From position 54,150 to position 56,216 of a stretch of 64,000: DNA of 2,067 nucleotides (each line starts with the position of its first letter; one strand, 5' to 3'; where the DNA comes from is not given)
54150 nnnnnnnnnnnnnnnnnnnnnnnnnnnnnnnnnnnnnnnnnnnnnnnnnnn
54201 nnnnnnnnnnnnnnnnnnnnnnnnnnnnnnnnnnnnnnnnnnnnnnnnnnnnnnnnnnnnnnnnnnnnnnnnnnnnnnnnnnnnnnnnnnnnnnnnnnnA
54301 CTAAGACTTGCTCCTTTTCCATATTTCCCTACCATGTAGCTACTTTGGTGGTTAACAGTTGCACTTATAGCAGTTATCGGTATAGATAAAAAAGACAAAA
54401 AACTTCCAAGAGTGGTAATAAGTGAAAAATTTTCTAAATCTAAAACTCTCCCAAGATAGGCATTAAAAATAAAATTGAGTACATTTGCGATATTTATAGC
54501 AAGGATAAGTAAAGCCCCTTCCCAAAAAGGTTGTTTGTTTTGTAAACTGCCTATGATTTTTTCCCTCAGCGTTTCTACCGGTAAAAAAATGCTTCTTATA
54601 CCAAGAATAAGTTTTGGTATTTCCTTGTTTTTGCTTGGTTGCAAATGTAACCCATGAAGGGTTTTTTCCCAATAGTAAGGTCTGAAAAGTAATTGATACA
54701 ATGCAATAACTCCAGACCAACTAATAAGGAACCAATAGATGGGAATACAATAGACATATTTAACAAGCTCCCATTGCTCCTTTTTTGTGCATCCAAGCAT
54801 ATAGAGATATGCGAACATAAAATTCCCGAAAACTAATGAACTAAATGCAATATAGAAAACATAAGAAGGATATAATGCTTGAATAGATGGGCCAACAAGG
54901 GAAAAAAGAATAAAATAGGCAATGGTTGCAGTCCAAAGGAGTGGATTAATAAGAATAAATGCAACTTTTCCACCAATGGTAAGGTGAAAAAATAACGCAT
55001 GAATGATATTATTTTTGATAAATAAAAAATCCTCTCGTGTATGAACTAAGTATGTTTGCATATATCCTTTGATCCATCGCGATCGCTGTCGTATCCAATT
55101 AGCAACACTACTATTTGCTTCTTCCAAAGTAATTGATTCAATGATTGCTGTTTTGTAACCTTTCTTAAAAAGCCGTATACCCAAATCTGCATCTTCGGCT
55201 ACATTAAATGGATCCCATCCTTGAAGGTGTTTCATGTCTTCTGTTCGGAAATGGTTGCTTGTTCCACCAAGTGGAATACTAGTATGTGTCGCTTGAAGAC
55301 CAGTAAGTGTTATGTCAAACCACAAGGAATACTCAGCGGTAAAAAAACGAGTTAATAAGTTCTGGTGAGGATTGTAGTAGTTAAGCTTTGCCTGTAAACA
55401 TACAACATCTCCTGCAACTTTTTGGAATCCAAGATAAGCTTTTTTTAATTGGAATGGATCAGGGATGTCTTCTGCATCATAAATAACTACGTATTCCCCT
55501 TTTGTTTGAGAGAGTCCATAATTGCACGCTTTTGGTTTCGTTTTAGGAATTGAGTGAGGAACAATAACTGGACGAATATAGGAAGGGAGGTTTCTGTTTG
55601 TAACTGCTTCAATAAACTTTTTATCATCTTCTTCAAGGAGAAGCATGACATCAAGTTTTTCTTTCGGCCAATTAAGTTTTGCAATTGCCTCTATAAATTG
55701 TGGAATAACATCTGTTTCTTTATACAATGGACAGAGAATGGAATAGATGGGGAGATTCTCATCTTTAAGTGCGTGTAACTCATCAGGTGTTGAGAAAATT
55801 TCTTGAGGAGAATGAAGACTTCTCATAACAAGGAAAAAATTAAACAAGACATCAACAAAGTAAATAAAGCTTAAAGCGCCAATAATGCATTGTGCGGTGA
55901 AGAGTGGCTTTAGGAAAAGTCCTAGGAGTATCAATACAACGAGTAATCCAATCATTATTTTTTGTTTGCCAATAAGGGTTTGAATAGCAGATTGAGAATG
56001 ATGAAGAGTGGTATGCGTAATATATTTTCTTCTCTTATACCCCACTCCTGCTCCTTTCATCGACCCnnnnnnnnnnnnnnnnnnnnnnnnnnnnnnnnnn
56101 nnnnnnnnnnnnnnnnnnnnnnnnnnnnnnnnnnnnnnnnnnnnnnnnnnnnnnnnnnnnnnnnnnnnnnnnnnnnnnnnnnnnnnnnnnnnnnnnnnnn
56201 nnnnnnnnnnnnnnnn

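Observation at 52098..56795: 1565-aa single-polypeptide glycan factory: GT2 + processive GT2 synthase + flippase-like domain + GT4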

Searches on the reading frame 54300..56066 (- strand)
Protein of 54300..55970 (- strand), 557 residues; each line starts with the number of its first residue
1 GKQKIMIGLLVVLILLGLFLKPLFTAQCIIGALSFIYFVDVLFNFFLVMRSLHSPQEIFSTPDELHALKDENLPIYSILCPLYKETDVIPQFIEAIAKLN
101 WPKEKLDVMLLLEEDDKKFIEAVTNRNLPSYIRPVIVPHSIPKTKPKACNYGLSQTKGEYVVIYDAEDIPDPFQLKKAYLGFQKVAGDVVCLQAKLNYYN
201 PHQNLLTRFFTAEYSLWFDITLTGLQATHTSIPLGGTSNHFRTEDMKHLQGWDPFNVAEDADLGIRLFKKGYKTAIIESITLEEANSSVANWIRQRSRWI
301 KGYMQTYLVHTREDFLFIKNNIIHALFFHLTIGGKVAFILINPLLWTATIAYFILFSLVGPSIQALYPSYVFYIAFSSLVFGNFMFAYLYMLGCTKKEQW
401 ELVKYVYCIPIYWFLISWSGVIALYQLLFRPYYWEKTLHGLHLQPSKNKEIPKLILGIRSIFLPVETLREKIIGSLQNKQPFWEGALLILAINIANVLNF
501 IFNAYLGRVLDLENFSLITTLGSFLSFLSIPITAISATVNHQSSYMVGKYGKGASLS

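Call 7: search_protein_families(library=pfam, proteins=[window:54300-55970:-], max_evalue=1)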
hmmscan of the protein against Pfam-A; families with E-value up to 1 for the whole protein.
window:54300-55970:- (557 aa): 5 families
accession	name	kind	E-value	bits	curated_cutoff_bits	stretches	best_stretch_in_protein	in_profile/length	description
PF13632.12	Glyco_trans_2_3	-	9.8e-22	78.2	27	1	160-375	1-184/198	Glycosyl transferase family group 2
PF13641.12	Glyco_tranf_2_3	-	7.3e-20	72.4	27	1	76-302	3-230/230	Glycosyltransferase like family 2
PF00535.33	Glycos_transf_2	-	4.8e-08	33.6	23.3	1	77-213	1-132/168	Glycosyl transferase family 2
PF13506.12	Glyco_transf_21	-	0.00085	19.3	21.7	1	135-300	6-173/174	Glycosyl transferase family 21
PF03452.20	Anp1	-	0.12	12.2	28.8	1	78-118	25-67/263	Anp1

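Call 13: search_solved_structures(query=window:54564-55973:-, max_evalue=0.01)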
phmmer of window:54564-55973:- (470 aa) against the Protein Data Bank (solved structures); distinct sequences matched with E-value up to 0.01: 5.
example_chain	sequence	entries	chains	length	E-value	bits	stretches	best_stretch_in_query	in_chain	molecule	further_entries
5ej1_A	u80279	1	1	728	1.1e-07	34.5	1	68-408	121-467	Putative cellulose synthase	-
4hg6_A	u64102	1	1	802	1.4e-07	34.2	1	68-408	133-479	Cellulose Synthase Subunit A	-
4p00_A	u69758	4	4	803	1.4e-07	34.1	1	68-408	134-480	Cellulose Synthase A subunit | Cellulose Synthase subunit A | Putative cellulose synthase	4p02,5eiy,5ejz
5tze_C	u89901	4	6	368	0.0039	19.5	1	77-196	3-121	Glycosyl transferase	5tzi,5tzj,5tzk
5tz8_A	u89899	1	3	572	0.0083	18.4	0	77-196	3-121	Glycosyl transferase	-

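Call 25: search_protein_families(library=ncbifam, proteins=[window:54564-55973:-], max_evalue=0.1)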
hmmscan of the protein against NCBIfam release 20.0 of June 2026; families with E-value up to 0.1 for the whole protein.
window:54564-55973:- (470 aa): 12 families
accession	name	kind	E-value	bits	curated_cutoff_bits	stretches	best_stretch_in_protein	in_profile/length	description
TIGR03030.1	CelA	equivalog_domain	1.7e-18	66.1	699.1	1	46-311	103-384/714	UDP-forming cellulose synthase catalytic subunit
NF008558.0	PRK11498.1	equivalog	9.4e-16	56.9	992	1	72-311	270-508/872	UDP-forming cellulose synthase catalytic subunit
TIGR03111.1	glyc2_xrt_Gpos1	hypoth_equivalog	1.8e-14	53.4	363.95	1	71-428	45-407/439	TIGR03111 family XrtG-associated glycosyltransferase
TIGR03937.1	PgaC_IcaA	equivalog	3.6e-12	46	422.3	1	62-431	32-393/407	poly-beta-1,6-N-acetyl-D-glucosamine synthase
NF041865.1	EpsU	equivalog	4.3e-07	29.3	700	1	153-307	117-268/394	exopolysaccharide biosynthesis GT2 family glycosyltransferase EpsU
NF053846.1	glyco_with_XrtP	equivalog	9.6e-07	27.8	520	1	224-438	210-435/440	XrtP-associated glycosyltransferase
NF041875.1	EPS_EpsD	equivalog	1.3e-05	24.8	370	1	78-299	2-222/325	exopolysaccharide biosynthesis glycosyltransferase EpsD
NF012033.0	PRK15489.1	equivalog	4.3e-05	21.9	537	1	38-298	36-304/703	glycosyl transferase family protein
TIGR03965.1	mycofact_glyco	equivalog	0.00064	18.7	280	1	73-274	72-269/467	mycofactocin biosynthesis glycosyltransferase MftF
NF011304.0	PRK14716.1-2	equivalog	0.017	14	604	0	78-182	60-175/502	glycosyl transferase family protein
TIGR04283.1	glyco_like_mftF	equivalog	0.028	14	182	1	78-279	2-179/221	TIGR04283 family arsenosugar biosynthesis glycosyltransferase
NF007482.0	PRK10073.1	equivalog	0.05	12.6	423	1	75-173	6-100/334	glycosyltransferase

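Call 40: predict_structure(alignment_id=A3)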
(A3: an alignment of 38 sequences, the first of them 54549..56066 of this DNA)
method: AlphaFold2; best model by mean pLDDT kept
length: 506 residues; sequences in the alignment: 38
mean_pLDDT: 83.2   pTM: 0.84
mean pLDDT of the five models: 83.2, 82.2, 80.1, 79.4, 75.6
residues with pLDDT >= 90: 190; 70-90: 264; 50-70: 26; < 50: 26
segments of 3 or more residues with pLDDT < 50: 477-496, 498-501
pLDDT, mean of each block of 10 residues (from residue 1): 75 83 88 91 95 91 84 85 77 94 97 87 93 97 93 90 95 84 94 93 96 94 90 81 82 82 68 94 90 87 89 88 91 92 80 83 86 77 79 77 75 73 74 78 86 93 83 57 36 38 51
secondary structure, 60 per line:
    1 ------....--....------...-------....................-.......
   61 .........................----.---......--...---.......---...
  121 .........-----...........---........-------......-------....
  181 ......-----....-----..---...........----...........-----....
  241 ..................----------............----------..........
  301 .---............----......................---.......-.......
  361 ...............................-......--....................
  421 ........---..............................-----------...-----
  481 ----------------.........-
elements in order: E7-10 E13-16 H33-52 H54-85 H94-99 E108-114 H118-129 E138-145 H149-156 E164-169 H177-186 E192-195 H206-216 E221-231 H237-258 E269-274 H275-280 H291-301 E305-316 H321-342 H346-352 H354-391 H393-398 H401-428 H432-461 H497-505

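Call 42: fold_search(model_id=the predicted structure, library=pdb)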
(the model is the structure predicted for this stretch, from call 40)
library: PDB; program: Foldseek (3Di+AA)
matches with E <= 10: 1072; with E <= 0.001: 315
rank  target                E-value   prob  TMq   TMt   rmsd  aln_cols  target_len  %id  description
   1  9b8v_E                2.5e-14  1.00  0.55  0.35   6.1       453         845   18  AlphaFold2 informed cryo-EM model of the E. coli cellulose synthase BcsAG3B6 complex (released 2025-02-19)
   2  4p00_A                1.4e-13  1.00  0.57  0.41   5.7       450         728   18  Bacterial Cellulose Synthase in complex with cyclic-di-GMP and UDP (released 2014-04-09)
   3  7sp7_A                1.6e-13  1.00  0.42  0.42  16.0       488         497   12  Chlorella virus hyaluronan synthase inhibited by UDP (released 2022-04-06)
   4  9fnn_A                2.4e-13  1.00  0.47  0.31  15.7       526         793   17  Cryo-EM structure of the c-di-GMP-saturated 'crown'less Bcs macrocomplex for cellulose secretion in E. coli (released 2024-10-16)
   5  5ej1_A                3.4e-13  1.00  0.57  0.41   6.2       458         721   17  Pre-translocation state of bacterial cellulose synthase (released 2016-03-30)
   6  7sp9_A                6.0e-13  1.00  0.41  0.41  14.9       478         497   14  Chlorella virus Hyaluronan Synthase in the GlcNAc-primed channel-closed state (released 2022-04-06)
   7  9fmv_A                6.3e-13  1.00  0.37  0.25  14.5       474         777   17  Cryo-EM structure of the c-di-GMP-free synthase:pEtN transferase complex (BcsA-Bct-G3) from the E. coli cellulose secr (released 2024-10-16)
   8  7sp8_A                1.0e-12  1.00  0.41  0.41  16.4       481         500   14  Chlorella virus Hyaluronan Synthase bound to UDP-GlcNAc (released 2022-04-06)
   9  8smn_A                1.2e-12  1.00  0.54  0.53   5.8       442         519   15  Xenopus laevis hyaluronan synthase 1, nascent HA polymer bound state (released 2024-05-01)
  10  8smm_A                4.0e-12  1.00  0.39  0.39  13.6       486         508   13  Xenopus laevis hyaluronan synthase 1 (released 2024-05-01)
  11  9yq2_A                5.6e-12  1.00  0.41  0.43  15.8       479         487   12  Chlorella virus hyaluronan synthase bound to DDM (released 2025-12-10)
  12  8sne_A                6.5e-12  1.00  0.40  0.42  15.3       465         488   13  Chlorella virus Hyaluronan Synthase bound to GlcA extended GlcNAc primer and UDP (released 2024-05-01)
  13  8snc_A                8.2e-12  1.00  0.42  0.42  15.1       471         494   13  Chlorella virus Hyaluronan Synthase bound to GlcA extended GlcNAc primer (released 2024-05-01)
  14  8smp_A                8.6e-12  1.00  0.53  0.51   6.9       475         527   14  Xenopus laevis hyaluronan synthase 1, UDP-bound, gating loop inserted state (released 2024-05-01)
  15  9fp0_A                8.6e-12  1.00  0.37  0.25  13.8       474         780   17  Cryo-EM structure of the 'crown'less Bcs macrocomplex for E. coli cellulose secretion in non-saturating c-di-GMP (loca (released 2024-10-16)
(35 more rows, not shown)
